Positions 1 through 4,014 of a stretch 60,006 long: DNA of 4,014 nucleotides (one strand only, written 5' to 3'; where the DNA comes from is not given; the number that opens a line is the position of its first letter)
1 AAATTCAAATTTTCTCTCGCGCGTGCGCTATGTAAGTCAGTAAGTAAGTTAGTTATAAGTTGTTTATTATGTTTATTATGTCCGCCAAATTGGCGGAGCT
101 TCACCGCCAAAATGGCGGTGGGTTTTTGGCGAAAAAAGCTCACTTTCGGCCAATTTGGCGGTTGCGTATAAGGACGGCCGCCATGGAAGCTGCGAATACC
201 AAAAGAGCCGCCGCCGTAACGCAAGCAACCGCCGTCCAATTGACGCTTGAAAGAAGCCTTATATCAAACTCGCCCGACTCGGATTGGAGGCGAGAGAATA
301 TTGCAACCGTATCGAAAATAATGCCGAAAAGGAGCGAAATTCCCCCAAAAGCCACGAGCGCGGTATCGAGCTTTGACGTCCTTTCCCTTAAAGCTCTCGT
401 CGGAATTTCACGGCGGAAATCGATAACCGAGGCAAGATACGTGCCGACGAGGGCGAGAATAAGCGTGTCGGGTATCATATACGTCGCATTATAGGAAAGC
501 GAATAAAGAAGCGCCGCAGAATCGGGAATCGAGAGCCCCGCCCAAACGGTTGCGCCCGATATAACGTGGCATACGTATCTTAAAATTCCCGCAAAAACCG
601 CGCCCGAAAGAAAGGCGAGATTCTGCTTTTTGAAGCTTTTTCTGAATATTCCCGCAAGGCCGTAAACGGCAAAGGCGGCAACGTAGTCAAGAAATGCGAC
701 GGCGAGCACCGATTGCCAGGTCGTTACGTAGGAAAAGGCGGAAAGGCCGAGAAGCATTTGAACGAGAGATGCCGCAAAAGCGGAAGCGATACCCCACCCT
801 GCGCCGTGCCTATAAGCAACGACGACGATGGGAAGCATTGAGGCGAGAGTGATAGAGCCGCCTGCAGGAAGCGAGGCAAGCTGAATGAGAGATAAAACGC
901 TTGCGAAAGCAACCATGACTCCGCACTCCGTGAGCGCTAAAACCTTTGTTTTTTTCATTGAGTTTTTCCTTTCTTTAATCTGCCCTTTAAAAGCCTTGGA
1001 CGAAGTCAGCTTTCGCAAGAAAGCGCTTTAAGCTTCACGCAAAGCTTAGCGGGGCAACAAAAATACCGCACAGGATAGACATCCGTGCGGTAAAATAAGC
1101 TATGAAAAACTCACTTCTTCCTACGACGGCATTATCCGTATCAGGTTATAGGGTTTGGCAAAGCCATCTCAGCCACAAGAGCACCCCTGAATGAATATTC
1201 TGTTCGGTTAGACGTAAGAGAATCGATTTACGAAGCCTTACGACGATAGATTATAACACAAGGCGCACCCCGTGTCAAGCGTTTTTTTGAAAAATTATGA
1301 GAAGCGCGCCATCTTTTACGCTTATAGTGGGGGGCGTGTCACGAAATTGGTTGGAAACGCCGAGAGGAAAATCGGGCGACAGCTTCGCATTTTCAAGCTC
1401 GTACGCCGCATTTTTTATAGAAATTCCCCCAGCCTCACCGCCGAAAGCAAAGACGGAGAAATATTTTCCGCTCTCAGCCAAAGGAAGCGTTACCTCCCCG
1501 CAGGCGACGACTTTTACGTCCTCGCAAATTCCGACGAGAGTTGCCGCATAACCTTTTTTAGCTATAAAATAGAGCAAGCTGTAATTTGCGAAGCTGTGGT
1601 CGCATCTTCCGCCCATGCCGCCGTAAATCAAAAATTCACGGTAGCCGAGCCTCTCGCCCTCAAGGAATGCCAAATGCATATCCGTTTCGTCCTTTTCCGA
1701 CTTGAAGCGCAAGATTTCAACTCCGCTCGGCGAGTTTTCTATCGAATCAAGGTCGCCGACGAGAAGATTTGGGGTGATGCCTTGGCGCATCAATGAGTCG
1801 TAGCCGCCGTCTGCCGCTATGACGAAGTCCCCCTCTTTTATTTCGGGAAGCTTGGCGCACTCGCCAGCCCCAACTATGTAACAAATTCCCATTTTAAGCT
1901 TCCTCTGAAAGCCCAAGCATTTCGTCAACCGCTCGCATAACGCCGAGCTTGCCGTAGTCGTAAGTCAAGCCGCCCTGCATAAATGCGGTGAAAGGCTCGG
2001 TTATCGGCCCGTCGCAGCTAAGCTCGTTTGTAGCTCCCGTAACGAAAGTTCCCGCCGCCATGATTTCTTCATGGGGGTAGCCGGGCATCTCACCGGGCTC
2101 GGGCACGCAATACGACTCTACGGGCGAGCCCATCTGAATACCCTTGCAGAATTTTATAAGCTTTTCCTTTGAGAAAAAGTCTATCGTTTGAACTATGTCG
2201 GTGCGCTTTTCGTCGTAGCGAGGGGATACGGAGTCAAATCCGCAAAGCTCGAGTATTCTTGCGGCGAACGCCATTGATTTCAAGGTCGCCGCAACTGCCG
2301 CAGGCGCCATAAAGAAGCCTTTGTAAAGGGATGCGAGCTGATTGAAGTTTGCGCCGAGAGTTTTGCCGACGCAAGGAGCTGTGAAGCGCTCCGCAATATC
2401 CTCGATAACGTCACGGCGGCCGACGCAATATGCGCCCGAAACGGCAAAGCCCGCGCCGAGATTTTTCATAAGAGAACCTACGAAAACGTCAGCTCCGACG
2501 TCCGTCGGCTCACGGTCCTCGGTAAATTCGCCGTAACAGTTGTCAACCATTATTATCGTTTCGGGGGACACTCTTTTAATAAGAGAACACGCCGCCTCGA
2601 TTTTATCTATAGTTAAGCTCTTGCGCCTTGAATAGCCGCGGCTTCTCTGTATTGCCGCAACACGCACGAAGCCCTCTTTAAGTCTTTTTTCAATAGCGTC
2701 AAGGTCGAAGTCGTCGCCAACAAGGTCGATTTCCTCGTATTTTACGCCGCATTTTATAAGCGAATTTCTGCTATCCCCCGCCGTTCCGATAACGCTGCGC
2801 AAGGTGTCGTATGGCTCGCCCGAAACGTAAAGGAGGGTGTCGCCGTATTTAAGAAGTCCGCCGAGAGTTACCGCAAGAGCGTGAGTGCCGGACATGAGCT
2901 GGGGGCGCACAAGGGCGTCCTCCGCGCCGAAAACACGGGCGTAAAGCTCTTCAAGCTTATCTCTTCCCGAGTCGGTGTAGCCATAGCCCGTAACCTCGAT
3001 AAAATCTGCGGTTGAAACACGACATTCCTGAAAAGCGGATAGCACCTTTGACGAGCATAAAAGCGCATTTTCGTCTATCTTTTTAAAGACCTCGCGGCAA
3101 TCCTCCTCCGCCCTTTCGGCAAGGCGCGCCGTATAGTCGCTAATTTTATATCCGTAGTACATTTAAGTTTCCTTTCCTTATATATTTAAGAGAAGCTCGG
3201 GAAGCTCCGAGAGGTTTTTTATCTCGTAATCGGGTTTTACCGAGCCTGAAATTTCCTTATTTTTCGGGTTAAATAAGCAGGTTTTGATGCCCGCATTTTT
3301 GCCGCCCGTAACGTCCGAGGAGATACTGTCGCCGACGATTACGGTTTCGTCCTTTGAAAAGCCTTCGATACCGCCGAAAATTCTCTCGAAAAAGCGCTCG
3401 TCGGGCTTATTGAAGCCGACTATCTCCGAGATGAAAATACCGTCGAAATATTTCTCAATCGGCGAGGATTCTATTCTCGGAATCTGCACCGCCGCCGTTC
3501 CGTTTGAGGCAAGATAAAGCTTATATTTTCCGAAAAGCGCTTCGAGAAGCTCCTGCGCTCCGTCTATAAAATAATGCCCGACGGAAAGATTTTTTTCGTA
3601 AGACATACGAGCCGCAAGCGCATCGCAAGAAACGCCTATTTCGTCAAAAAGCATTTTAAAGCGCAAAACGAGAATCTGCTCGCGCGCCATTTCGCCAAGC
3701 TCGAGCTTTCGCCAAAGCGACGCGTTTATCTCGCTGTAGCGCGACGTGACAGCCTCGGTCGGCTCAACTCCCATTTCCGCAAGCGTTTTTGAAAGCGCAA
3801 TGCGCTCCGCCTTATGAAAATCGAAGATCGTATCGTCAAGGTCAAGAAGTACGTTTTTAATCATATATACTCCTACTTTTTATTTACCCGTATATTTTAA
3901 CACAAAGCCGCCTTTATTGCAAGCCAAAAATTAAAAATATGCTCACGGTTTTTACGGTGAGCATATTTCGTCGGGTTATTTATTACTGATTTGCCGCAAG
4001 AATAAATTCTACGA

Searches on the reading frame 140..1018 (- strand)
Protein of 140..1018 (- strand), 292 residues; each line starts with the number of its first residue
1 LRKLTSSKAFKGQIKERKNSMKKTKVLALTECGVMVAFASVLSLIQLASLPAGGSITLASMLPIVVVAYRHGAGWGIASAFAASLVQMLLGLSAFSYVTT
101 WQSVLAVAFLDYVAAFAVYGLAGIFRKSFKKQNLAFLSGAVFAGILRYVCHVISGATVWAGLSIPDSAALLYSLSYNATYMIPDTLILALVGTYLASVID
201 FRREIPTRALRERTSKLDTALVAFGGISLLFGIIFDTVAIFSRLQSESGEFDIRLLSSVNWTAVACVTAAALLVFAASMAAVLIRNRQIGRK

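Call 6: search_protein_families(library=pfam, proteins=[window:140-1018:-], max_evalue=0.01)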
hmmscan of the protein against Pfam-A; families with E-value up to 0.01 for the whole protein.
window:140-1018:- (292 aa): 1 family
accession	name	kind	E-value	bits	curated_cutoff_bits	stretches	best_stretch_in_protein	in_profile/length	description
PF09515.15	Thia_YuaJ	-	1.4e-31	110.3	25.8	1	29-195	1-168/177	Thiamine transporter protein (Thia_YuaJ)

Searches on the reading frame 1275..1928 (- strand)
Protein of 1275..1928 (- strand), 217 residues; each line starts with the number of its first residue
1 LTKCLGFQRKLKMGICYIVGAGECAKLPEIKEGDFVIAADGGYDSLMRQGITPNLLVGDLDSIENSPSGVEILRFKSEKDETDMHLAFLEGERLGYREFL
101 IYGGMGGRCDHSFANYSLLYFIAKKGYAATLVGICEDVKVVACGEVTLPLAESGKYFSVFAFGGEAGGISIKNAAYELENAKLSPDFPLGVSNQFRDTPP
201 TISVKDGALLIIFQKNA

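Call 20: search_protein_families(library=pfam, proteins=[window:1275-1928:-], max_evalue=0.01)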
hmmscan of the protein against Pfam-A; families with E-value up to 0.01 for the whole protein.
window:1275-1928:- (217 aa): 3 families
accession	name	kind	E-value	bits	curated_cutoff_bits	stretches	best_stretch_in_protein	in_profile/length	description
PF04263.21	TPK_catalytic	-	1.3e-21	77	30.7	1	31-127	6-109/113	Thiamin pyrophosphokinase, catalytic domain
PF04265.19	TPK_B1_binding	-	2.1e-12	46.9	22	1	148-208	4-66/67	Thiamin pyrophosphokinase, vitamin B1 binding domain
PF01973.23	MptE-like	-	0.0085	16.3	34.6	0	17-62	29-78/171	6-hydroxymethylpterin diphosphokinase MptE-like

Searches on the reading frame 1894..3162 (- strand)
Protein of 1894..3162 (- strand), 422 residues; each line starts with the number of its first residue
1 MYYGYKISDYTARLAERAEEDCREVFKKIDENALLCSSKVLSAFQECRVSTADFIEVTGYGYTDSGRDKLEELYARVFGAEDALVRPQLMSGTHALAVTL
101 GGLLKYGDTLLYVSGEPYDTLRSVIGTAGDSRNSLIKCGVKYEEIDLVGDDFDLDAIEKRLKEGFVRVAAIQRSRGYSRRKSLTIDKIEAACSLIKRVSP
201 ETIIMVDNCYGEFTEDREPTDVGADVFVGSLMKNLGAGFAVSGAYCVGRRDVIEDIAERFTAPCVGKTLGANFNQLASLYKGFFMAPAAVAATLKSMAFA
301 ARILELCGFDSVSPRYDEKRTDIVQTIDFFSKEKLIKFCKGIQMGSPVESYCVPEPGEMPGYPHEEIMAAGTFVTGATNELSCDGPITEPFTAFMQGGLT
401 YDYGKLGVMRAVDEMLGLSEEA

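Call 6: search_protein_families(library=pfam, proteins=[window:1894-3162:-], max_evalue=0.01)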
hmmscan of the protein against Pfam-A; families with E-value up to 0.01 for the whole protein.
window:1894-3162:- (422 aa): 2 families
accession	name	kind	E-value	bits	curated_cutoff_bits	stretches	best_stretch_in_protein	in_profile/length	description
PF06838.17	Met_gamma_lyase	-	1.4e-154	515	24.2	1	13-415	3-404/405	Methionine gamma-lyase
PF01053.26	Cys_Met_Meta_PP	-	0.0001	21.5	27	1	42-256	26-222/381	Cys/Met metabolism PLP-dependent enzyme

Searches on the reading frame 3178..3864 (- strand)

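Call 6: search_protein_families(library=pfam, proteins=[window:3178-3864:-], max_evalue=0.01)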
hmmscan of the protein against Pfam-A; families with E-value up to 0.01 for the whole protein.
window:3178-3864:- (228 aa): 3 families
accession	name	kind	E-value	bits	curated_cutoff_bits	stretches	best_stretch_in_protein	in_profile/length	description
PF13419.12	HAD_2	-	3e-18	67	23.8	1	5-196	1-176/178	Haloacid dehalogenase-like hydrolase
PF00702.32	Hydrolase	-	1.1e-14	55.8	26.4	1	2-192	1-191/191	haloacid dehalogenase-like hydrolase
PF13242.12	Hydrolase_like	-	1.9e-09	37.7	22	1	152-220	3-74/75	HAD-hyrolase-like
